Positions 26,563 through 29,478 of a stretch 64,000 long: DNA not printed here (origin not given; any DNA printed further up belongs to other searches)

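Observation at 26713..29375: Ski2/Hel308-like helicase fused to an OmpR-type winged-helix domain, with a perfect AT-rich palindrome in its own promoter region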

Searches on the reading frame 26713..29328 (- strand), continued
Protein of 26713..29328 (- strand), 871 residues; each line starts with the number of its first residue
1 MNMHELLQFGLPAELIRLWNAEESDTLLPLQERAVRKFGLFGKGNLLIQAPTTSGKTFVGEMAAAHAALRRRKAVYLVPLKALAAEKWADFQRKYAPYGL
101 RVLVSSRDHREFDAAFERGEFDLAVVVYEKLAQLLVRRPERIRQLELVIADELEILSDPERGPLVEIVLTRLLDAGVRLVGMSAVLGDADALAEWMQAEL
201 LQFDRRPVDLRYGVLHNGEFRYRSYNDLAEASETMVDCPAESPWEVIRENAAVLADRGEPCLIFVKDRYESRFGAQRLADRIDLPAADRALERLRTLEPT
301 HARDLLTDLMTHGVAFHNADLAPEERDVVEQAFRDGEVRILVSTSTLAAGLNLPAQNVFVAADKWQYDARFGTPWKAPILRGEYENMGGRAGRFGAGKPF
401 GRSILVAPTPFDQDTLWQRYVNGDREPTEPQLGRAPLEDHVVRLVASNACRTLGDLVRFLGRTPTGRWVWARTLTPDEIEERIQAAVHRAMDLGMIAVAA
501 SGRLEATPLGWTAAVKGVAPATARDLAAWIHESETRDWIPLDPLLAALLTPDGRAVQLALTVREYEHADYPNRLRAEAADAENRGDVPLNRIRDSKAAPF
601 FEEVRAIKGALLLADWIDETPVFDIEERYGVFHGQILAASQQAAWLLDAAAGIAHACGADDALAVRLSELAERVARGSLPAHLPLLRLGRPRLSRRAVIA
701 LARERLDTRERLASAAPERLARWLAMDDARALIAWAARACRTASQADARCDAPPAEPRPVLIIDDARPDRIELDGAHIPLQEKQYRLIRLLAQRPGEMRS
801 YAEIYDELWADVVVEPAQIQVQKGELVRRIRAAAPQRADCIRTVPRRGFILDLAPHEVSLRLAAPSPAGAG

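Call 51: search_protein_families(library=pfam, proteins=[L006:7644-9707:+, L017:8159-10246:+, L006:9717-10247:-, L006:11279-12574:-, L009:7702-8169:-], max_evalue=0.001)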
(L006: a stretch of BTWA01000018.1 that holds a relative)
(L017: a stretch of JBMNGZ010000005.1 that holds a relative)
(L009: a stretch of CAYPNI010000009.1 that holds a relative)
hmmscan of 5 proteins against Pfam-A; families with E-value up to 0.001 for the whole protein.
L006:7644-9707:+ (688 aa): 1 family
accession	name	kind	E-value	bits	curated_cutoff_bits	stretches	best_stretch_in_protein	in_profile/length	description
PF01663.27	Phosphodiest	-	1.3e-35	124.1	23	2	395-617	157-330/342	Type I phosphodiesterase / nucleotide pyrophosphatase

L017:8159-10246:+ (696 aa): 1 family
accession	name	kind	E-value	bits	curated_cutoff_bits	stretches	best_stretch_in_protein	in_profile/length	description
PF01663.27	Phosphodiest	-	1.1e-33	117.7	23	2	408-625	148-327/342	Type I phosphodiesterase / nucleotide pyrophosphatase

L006:9717-10247:- (177 aa): 0 families

L006:11279-12574:- (432 aa): 2 families
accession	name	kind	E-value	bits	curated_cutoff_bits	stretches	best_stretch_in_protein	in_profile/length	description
PF07748.19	Glyco_hydro_38C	-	2.4e-34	119.8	25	1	93-285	1-202/206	Glycosyl hydrolases family 38 C-terminal domain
PF17677.7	Glyco_hydro38C2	-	1.1e-07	32.3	22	1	361-397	1-36/72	Glycosyl hydrolases family 38 C-terminal beta sandwich domain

L009:7702-8169:- (156 aa): 0 families

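Call 52: fold_search(model_id=the predicted structure, library=pdb)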
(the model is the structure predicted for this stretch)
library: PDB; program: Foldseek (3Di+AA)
matches with E <= 10: 1819; with E <= 0.001: 792
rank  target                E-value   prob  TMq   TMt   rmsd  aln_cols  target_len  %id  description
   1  2zj8                  7.8e-42  1.00  0.71  0.88   4.1       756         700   28  Archaeal DNA helicase Hjm apo state in form 2 (released 2009-02-10)
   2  9b15_B                2.8e-40  1.00  0.70  0.89   3.6       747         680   25  Superfamily 2 helicase Hel308 containing the beta-hairpin from DNA pol theta helicase-like domain (released 2025-03-19)
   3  2zj5                  4.7e-40  1.00  0.70  0.88   3.8       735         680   28  Archaeal DNA helicase Hjm complexed with ADP in form 1 (released 2009-02-10)
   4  2va8_A                5.6e-40  1.00  0.69  0.86   4.2       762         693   25  DNA Repair Helicase Hel308 (released 2008-01-15)
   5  2va8_B                6.4e-40  1.00  0.70  0.87   3.9       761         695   25  DNA Repair Helicase Hel308 (released 2008-01-15)
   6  2zj2                  7.0e-40  1.00  0.69  0.90   3.4       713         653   28  Archaeal DNA helicase Hjm apo state in form 1 (released 2009-02-10)
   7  9b15_A                7.6e-40  1.00  0.69  0.87   3.9       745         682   25  Superfamily 2 helicase Hel308 containing the beta-hairpin from DNA pol theta helicase-like domain (released 2025-03-19)
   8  2p6r_A                8.8e-37  1.00  0.68  0.85   4.7       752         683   26  Crystal structure of superfamily 2 helicase Hel308 in complex with unwound DNA (released 2007-06-12)
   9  2p6u                  6.9e-36  1.00  0.67  0.86   4.3       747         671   25  Apo structure of the Hel308 superfamily 2 helicase (released 2007-06-12)
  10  9bh6_A                3.0e-35  1.00  0.68  0.75   5.4       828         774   21  Human DNA polymerase theta helicase domain tetramer in the apo form (released 2024-05-01)
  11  5aga                  7.8e-35  1.00  0.69  0.76   5.0       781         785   23  Crystal structure of the Helicase domain of human DNA polymerase theta in complex with AMPPNP (released 2015-02-25)
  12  9bh7_A                1.3e-34  1.00  0.69  0.77   5.1       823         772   22  Human DNA polymerase theta helicase domain dimer in the apo form (released 2024-05-01)
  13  5a9j_B                1.7e-34  1.00  0.69  0.75   5.1       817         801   22  Crystal structure of the Helicase domain of human DNA polymerase theta, apo-form (released 2015-12-16)
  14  5a9j_D                4.9e-34  1.00  0.69  0.77   5.2       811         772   22  Crystal structure of the Helicase domain of human DNA polymerase theta, apo-form (released 2015-12-16)
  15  5a9f                  5.9e-34  1.00  0.68  0.76   5.0       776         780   23  Crystal structure of the Helicase domain of human DNA polymerase theta in complex with ADP (released 2015-12-16)
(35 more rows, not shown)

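Call 70: search_protein_families(library=padloc, proteins=[window:26713-29328:-], max_evalue=0.001)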
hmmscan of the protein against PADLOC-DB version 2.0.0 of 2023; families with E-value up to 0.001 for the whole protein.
window:26713-29328:- (871 aa): 28 families (the best 25 are shown)
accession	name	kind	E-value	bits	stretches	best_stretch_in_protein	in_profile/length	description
PDLC00194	HamB1|HamB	-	3.8e-34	115.7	2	26-219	228-429/995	DEAD-box helicase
PDLC00186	HamB1|HamB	-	2e-28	96.9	2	250-396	382-523/864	DEAD-box helicase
PDLC00200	HamB2|HamB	-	6.8e-28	95.1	2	259-396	390-522/865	DEAD-box helicase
PDLC04531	PDC-M23B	-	8.9e-27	91.5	2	306-398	620-704/1060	-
PDLC00187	HamB1|HamB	-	7.9e-26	88.6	2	261-395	380-508/851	DEAD-box helicase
PDLC00174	HamB1|HamB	-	1.4e-24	84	2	28-217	304-504/1163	DEAD-box helicase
PDLC00188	HamB1|HamB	-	6.7e-23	78.7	2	39-198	254-421/1037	DEAD-box helicase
PDLC00192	HamB1|HamB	-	3.2e-21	72.7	2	31-216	273-467/1104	DEAD-box helicase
PDLC00185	HamB1|HamB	-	7.4e-20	68.4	2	298-394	427-514/871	DEAD-box helicase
PDLC03960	SngC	-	5.8e-19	66.3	1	26-354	24-334/720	-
PDLC00176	HamB1|HamB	-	8.3e-19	65.1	1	261-394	374-500/845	DEAD-box helicase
PDLC00178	HamB1|HamB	-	1.6e-18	64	2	27-197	246-423/830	DEAD-box helicase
PDLC00190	HamB1|HamB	-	3.1e-18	63.6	1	50-394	164-504/866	DEAD-box helicase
PDLC00177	HamB1|HamB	-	2.7e-17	60.3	1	263-395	392-522/841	DEAD-box helicase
PDLC00175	HamB1|HamB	-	4.9e-15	52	2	31-198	229-402/1000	DEAD-box helicase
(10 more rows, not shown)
